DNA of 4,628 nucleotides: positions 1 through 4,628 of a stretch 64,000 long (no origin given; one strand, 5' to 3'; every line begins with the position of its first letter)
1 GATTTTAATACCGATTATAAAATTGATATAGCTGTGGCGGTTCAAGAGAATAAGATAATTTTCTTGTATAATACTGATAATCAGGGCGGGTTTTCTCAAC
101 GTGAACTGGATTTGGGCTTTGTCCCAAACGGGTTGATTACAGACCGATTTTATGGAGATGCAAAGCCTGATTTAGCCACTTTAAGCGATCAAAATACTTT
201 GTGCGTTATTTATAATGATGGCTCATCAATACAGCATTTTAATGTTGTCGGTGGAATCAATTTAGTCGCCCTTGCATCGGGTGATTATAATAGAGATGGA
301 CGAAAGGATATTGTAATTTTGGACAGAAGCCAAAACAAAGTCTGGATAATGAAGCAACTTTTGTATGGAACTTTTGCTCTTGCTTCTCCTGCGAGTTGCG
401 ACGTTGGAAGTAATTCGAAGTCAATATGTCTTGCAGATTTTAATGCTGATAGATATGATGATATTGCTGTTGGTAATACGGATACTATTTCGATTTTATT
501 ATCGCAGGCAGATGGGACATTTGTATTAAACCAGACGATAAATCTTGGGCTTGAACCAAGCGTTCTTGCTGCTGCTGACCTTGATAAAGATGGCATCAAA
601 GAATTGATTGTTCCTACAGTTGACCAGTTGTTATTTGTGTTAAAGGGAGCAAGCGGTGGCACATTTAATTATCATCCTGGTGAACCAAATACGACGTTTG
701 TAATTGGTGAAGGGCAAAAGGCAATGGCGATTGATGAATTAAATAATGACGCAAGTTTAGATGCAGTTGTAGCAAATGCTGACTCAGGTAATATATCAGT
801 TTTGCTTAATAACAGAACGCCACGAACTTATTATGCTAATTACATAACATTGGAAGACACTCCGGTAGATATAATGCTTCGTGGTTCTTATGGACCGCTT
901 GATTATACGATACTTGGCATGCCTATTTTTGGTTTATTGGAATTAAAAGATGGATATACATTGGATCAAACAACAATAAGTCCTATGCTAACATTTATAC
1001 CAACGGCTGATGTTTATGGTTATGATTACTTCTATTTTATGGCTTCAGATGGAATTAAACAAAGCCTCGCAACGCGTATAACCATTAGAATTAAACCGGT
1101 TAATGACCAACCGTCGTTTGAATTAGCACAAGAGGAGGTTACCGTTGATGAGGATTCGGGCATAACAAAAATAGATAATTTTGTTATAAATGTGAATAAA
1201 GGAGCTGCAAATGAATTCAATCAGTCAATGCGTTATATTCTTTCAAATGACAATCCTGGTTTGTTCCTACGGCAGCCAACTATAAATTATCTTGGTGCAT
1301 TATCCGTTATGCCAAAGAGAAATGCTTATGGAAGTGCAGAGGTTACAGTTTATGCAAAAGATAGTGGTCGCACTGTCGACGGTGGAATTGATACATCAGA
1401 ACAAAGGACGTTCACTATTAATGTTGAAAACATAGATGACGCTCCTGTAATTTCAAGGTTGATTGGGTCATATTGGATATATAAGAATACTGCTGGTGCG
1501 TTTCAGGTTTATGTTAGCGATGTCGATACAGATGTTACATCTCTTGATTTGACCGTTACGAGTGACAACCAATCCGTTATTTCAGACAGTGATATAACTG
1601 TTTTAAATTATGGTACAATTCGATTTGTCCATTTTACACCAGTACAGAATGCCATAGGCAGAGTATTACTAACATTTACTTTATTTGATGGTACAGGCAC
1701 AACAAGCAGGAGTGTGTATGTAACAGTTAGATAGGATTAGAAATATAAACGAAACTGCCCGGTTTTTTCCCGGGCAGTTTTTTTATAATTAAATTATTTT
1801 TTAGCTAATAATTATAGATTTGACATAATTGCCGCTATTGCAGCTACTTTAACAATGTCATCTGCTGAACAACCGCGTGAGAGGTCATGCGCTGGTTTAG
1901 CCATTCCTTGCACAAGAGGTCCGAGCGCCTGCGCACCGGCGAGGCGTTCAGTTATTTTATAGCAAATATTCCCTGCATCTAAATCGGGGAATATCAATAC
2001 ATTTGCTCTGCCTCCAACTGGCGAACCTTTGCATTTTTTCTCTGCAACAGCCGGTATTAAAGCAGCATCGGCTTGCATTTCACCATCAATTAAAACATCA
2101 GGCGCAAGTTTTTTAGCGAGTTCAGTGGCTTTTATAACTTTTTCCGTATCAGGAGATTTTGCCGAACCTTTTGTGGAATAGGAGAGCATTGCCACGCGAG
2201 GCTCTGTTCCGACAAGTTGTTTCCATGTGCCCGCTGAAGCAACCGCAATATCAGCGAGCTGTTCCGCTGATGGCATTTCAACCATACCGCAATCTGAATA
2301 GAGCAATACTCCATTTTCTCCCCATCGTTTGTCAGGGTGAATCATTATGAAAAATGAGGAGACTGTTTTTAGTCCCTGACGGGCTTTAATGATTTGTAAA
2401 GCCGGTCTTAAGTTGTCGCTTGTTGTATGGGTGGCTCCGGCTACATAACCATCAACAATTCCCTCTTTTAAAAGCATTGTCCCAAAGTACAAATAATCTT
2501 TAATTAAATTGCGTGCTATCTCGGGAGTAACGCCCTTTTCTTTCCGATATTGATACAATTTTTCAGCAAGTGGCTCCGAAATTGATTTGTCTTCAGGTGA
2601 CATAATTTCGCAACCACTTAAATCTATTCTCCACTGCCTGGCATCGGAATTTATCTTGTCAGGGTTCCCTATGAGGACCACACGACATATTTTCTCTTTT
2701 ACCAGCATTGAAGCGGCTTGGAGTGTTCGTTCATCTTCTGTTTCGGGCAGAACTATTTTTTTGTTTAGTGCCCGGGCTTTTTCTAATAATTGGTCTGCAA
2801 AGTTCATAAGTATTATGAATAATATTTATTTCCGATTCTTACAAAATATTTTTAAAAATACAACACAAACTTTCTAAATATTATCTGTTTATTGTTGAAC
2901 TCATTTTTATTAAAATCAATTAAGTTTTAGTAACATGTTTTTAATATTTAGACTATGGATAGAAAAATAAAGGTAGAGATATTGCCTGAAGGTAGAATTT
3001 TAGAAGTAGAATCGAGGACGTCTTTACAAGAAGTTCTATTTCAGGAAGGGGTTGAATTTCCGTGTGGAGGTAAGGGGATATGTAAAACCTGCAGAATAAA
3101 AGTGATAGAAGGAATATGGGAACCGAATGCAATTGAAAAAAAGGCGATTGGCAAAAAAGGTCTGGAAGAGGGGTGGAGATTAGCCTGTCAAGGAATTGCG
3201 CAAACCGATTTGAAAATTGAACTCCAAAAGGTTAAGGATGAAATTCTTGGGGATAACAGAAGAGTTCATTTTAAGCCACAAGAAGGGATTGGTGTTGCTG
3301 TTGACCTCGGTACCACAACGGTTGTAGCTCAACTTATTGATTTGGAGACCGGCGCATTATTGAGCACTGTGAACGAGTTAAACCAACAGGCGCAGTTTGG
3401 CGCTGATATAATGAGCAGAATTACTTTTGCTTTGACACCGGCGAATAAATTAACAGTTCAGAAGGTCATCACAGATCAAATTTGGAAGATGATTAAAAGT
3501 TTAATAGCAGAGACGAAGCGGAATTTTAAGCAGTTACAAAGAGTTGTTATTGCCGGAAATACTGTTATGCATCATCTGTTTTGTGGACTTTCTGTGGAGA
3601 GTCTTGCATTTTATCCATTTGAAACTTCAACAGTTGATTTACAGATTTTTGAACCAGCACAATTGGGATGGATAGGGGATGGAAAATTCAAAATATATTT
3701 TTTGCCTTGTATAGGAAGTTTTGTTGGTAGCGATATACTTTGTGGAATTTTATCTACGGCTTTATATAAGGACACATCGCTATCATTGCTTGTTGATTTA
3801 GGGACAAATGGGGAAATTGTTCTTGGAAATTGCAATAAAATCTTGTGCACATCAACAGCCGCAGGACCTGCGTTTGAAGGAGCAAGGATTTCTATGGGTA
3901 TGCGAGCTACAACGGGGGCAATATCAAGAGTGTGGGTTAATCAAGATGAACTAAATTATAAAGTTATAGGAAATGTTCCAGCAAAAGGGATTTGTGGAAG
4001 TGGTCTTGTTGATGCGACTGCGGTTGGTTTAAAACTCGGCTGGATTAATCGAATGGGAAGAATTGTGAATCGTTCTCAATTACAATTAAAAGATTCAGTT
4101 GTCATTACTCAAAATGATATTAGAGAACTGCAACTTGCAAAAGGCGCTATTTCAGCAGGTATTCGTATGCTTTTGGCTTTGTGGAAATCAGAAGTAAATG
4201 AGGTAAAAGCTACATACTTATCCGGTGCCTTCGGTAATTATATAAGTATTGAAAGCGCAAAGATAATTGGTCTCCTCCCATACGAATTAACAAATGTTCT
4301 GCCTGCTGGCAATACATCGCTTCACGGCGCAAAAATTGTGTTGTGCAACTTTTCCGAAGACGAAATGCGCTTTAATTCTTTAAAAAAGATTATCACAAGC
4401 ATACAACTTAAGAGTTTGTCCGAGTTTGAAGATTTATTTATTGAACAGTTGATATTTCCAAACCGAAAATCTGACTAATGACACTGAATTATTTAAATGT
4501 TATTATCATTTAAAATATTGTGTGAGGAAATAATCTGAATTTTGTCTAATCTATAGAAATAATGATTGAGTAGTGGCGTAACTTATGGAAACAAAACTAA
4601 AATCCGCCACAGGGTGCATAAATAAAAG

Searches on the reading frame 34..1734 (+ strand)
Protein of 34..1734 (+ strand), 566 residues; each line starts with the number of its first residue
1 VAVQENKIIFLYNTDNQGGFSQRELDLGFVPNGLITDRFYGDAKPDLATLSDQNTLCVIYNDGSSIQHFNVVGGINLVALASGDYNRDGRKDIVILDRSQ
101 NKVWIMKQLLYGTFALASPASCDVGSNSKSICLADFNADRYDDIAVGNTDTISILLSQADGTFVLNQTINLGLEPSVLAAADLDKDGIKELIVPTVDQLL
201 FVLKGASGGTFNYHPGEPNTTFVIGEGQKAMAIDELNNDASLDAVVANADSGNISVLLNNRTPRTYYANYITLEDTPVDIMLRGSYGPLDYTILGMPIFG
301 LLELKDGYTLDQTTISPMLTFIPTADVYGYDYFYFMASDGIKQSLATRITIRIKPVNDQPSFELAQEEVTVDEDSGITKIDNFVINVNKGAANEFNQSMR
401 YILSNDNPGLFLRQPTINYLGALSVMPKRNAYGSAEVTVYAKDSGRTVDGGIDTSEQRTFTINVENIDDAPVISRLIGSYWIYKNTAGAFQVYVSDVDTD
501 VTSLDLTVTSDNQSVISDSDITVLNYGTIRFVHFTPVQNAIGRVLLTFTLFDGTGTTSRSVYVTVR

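Call 64: search_protein_families(library=pfam, proteins=[window:34-1734:+], max_evalue=0.0001)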
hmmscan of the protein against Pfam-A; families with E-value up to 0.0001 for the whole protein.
window:34-1734:+ (566 aa): 3 families
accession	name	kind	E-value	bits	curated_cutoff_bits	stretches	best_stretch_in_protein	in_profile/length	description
PF13517.12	FG-GAP_3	-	3.8e-21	75.9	26.9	3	84-146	1-61/61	FG-GAP-like repeat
PF01839.29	FG-GAP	-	9.6e-10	38.6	22.1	0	130-149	4-23/37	FG-GAP repeat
PF17963.7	Big_9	-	2.1e-06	28.9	23.6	0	469-561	2-86/89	Bacterial Ig domain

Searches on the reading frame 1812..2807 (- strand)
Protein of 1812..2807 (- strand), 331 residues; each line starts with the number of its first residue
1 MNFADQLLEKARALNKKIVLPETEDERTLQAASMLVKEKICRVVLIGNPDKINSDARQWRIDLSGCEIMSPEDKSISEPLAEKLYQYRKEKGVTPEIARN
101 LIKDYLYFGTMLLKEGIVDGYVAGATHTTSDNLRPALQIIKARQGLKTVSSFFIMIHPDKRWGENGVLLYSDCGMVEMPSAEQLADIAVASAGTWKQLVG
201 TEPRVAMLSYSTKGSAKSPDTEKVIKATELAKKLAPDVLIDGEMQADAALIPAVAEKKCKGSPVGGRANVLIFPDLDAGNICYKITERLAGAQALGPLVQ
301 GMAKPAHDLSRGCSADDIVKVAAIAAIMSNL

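Call 64: search_protein_families(library=pfam, proteins=[window:1812-2807:-], max_evalue=0.0001)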
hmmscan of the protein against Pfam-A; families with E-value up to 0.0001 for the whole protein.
window:1812-2807:- (331 aa): 1 family
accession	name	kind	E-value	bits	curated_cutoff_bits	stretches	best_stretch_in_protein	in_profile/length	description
PF01515.24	PTA_PTB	-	6.6e-127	423.7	24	1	3-326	2-319/319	Phosphate acetyl/butaryl transferase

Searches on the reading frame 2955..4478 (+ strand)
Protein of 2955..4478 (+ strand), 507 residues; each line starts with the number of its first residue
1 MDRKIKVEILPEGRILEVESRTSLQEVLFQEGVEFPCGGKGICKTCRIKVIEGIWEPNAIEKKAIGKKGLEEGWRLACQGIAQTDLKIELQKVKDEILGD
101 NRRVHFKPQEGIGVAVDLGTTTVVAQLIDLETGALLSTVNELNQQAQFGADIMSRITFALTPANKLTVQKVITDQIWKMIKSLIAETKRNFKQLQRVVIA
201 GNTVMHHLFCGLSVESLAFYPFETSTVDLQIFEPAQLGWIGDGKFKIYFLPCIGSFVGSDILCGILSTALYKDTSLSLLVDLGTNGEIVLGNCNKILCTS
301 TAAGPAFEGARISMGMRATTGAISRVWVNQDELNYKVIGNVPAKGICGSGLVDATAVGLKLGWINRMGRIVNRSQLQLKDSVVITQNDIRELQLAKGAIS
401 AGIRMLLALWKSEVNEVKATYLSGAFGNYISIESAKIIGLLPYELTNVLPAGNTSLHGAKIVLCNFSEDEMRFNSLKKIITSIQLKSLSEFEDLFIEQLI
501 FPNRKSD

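Call 64: search_protein_families(library=pfam, proteins=[window:2955-4478:+], max_evalue=0.0001)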
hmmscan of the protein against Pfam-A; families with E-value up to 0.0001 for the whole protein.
window:2955-4478:+ (507 aa): 3 families
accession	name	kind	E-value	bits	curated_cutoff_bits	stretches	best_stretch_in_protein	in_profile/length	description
PF14574.11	RACo_C_ter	-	9.3e-68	228.6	27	1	276-505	2-253/261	C-terminal domain of RACo the ASKHA domain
PF17651.6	Raco_middle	-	9.7e-48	162.3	26.8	1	113-272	2-162/163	RACo middle region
PF00111.32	Fer2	-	6.5e-10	39.3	21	1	9-81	3-75/77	2Fe-2S iron-sulfur cluster binding domain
